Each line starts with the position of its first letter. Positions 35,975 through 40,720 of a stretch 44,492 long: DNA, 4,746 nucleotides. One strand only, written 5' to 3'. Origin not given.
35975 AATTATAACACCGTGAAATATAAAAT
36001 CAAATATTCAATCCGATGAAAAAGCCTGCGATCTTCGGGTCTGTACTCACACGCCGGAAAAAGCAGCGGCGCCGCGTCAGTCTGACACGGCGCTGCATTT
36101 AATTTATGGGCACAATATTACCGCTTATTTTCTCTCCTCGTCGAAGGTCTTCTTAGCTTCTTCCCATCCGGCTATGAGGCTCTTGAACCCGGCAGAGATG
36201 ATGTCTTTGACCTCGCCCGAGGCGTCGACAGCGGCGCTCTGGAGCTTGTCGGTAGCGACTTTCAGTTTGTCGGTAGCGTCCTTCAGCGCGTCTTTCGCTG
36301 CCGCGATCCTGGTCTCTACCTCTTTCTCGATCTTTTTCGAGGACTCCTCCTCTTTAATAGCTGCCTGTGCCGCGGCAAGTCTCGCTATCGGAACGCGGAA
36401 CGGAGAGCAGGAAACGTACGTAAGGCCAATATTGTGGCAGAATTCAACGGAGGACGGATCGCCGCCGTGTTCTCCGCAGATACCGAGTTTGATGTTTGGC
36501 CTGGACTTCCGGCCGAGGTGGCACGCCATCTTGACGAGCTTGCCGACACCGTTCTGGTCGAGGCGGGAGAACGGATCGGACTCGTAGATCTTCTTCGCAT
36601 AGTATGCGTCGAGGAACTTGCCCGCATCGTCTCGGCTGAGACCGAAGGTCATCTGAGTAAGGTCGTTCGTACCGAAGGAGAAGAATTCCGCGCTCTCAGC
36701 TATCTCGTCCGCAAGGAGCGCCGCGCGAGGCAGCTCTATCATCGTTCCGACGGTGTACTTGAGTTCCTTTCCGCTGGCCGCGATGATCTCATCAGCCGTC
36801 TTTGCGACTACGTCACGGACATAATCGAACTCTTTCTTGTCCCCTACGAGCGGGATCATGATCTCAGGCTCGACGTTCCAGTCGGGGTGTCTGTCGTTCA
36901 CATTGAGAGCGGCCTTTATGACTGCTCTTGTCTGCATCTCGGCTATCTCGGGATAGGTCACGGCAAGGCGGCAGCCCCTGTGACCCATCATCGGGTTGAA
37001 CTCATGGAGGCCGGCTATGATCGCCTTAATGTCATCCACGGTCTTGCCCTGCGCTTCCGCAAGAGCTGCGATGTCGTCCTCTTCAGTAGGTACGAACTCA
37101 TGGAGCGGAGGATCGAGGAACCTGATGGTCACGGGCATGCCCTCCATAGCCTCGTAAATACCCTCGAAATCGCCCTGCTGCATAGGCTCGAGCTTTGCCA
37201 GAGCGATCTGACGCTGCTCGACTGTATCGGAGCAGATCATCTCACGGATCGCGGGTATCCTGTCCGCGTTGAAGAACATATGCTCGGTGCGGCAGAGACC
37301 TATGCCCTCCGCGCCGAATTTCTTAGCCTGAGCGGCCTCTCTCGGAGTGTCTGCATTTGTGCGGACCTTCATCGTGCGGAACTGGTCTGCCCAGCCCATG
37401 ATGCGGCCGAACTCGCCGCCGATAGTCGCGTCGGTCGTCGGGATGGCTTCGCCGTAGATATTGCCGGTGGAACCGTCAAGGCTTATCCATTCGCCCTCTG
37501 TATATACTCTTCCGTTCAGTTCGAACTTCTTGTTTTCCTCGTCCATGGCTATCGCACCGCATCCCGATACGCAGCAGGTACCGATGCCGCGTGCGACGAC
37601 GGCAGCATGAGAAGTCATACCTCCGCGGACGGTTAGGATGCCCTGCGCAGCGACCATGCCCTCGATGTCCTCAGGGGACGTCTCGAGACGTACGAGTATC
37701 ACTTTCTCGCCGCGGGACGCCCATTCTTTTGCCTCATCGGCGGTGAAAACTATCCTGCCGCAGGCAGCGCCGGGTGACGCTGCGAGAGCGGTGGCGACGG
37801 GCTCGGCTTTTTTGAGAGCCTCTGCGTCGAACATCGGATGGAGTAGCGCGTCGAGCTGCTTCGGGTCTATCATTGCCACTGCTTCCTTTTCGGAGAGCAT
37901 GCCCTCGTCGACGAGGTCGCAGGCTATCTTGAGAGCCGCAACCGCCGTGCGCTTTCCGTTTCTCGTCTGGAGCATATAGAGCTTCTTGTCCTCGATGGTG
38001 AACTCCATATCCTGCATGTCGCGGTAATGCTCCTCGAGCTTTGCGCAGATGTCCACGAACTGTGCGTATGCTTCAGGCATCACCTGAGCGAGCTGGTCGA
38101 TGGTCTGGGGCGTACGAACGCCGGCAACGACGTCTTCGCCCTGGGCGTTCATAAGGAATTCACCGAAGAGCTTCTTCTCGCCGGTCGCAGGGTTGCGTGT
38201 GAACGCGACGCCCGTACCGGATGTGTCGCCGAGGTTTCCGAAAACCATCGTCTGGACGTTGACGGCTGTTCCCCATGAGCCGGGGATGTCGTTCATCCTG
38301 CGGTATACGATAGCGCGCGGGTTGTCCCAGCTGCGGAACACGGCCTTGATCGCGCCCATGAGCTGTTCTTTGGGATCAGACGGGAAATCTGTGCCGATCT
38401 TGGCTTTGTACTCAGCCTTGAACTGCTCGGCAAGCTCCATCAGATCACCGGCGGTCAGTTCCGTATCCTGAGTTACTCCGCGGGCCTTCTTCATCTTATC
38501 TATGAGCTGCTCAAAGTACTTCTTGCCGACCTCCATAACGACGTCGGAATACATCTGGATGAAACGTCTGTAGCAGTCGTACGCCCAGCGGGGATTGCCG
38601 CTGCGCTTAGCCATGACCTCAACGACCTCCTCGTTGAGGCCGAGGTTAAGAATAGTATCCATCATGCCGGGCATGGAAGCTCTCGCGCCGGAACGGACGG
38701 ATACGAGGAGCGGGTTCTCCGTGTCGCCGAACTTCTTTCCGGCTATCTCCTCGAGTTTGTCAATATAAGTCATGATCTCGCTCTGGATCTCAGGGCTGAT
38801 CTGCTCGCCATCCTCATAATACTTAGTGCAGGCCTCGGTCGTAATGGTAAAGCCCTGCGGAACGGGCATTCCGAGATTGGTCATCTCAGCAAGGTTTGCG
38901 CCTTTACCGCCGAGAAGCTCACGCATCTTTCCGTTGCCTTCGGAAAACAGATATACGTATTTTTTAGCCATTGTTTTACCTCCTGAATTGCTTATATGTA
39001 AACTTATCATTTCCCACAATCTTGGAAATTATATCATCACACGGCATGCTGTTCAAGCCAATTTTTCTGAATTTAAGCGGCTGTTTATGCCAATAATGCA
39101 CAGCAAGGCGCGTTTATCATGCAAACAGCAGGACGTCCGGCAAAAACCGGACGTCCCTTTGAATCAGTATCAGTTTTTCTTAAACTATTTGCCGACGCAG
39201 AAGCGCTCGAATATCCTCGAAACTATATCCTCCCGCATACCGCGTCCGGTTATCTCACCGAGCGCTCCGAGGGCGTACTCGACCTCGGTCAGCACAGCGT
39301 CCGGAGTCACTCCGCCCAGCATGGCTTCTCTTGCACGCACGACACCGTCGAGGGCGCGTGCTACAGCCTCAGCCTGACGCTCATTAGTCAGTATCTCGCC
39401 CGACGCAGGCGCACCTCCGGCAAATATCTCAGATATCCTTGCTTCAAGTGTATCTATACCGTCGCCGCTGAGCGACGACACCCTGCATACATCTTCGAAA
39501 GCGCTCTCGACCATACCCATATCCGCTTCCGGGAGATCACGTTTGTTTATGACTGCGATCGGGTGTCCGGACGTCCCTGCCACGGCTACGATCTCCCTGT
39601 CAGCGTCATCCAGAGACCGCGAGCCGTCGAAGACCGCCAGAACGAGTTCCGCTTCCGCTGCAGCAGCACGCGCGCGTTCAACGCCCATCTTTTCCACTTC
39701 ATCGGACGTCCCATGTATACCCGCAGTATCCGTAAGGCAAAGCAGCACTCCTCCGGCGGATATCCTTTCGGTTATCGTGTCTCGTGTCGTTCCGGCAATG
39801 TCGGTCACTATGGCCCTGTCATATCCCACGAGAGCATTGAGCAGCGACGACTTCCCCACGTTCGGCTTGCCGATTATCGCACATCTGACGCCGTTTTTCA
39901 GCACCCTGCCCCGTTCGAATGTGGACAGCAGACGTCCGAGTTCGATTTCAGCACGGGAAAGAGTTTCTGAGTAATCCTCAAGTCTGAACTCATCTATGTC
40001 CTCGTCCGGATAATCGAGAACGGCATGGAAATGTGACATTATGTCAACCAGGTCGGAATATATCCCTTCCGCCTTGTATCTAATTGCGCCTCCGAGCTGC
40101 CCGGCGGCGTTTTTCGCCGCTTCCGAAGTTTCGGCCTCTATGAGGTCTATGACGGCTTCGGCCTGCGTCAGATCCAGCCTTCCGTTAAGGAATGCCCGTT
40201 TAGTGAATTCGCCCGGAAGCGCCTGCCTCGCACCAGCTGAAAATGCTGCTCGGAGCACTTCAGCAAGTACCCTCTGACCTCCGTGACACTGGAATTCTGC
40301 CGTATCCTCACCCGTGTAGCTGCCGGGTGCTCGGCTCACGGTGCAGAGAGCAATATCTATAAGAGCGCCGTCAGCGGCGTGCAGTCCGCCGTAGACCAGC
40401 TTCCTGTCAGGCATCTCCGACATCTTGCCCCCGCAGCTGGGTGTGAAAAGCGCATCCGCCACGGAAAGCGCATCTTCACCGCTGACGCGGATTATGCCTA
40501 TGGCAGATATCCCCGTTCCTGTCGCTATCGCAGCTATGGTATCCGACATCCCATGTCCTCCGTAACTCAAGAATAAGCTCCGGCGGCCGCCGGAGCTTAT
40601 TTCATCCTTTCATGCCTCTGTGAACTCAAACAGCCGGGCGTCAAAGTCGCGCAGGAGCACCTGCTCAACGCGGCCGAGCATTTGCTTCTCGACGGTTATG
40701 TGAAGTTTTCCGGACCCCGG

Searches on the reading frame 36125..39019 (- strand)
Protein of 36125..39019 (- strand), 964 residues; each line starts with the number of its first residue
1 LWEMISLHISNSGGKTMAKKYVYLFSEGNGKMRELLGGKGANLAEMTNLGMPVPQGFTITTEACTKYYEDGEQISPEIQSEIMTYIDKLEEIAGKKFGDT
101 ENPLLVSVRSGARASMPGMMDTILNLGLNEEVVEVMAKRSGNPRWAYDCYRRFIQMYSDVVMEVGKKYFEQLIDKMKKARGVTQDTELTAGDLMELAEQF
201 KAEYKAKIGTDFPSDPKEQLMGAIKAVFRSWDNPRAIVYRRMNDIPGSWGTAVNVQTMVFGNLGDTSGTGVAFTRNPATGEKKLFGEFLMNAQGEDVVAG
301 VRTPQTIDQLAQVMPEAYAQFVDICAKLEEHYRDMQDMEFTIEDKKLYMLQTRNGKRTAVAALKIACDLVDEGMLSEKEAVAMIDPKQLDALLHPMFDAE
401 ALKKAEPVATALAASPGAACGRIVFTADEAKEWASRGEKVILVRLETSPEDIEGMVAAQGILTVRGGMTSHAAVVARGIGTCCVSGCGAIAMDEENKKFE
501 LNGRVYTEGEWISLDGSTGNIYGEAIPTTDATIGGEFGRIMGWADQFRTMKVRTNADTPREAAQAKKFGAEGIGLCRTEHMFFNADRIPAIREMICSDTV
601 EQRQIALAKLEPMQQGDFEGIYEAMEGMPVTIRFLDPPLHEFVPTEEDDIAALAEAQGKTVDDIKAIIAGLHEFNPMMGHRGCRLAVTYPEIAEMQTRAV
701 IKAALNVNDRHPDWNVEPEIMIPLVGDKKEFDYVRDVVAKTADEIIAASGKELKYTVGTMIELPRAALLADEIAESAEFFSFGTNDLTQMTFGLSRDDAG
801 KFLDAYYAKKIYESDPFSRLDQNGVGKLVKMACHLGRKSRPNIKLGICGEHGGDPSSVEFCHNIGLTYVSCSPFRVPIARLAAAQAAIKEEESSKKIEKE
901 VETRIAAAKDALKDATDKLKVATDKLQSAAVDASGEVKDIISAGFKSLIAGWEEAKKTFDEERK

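Call 4: search_protein_families(library=pfam, proteins=[window:36125-39019:-])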
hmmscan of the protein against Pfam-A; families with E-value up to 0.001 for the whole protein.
window:36125-39019:- (964 aa): 3 families
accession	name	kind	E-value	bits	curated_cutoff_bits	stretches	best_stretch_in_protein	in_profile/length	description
PF02896.24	PEP-utilizers_C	-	4.2e-79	266.2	22.8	1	537-886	7-291/293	PEP-utilising enzyme, PEP-binding domain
PF01326.24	PPDK_N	-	1.1e-59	202.9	27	3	74-307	77-220/328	Pyruvate phosphate dikinase, AMP/ATP-binding domain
PF00391.29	PEP-utilizers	-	3.6e-22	78.2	23.1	1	438-519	3-72/72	PEP-utilising enzyme, mobile domain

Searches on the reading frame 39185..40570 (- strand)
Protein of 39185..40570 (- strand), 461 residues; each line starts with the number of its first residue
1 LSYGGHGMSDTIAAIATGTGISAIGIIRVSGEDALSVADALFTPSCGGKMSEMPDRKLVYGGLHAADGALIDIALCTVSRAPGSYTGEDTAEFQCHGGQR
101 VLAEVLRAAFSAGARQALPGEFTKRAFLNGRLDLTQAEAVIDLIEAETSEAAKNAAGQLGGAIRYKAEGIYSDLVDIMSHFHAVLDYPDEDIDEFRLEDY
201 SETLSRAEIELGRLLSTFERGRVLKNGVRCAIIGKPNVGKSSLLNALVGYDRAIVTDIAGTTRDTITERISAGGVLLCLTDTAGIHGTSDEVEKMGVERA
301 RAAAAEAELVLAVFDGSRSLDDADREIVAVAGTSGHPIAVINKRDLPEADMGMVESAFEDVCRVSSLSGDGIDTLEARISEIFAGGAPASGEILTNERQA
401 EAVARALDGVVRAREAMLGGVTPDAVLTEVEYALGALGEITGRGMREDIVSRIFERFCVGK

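Call 4: search_protein_families(library=pfam, proteins=[window:39185-40570:-])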
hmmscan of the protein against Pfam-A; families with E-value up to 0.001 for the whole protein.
window:39185-40570:- (461 aa): 7 families
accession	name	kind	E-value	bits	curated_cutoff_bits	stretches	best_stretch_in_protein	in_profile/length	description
PF12631.12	MnmE_helical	-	4.8e-50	171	40.1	1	134-458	1-211/211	MnmE helical domain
PF10396.14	TrmE_N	-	8.3e-37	126.4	29.8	1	11-131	1-117/117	GTP-binding protein TrmE N-terminus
PF01926.29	MMR_HSR1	-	9.2e-26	90.6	21.9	1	229-343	1-113/113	50S ribosome-binding GTPase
PF02421.24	FeoB_N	-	4.8e-09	36.4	27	1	229-317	2-89/156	Ferrous iron transport protein B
PF03193.22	RsgA_GTPase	-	1.8e-06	28.3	30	0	228-262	107-148/174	RsgA GTPase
PF00350.29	Dynamin_N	-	0.00011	22.8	27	0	231-264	2-34/168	Dynamin family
PF00009.33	GTP_EFTU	-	0.0002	21.4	26.5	0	301-362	87-150/188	Elongation factor Tu GTP binding domain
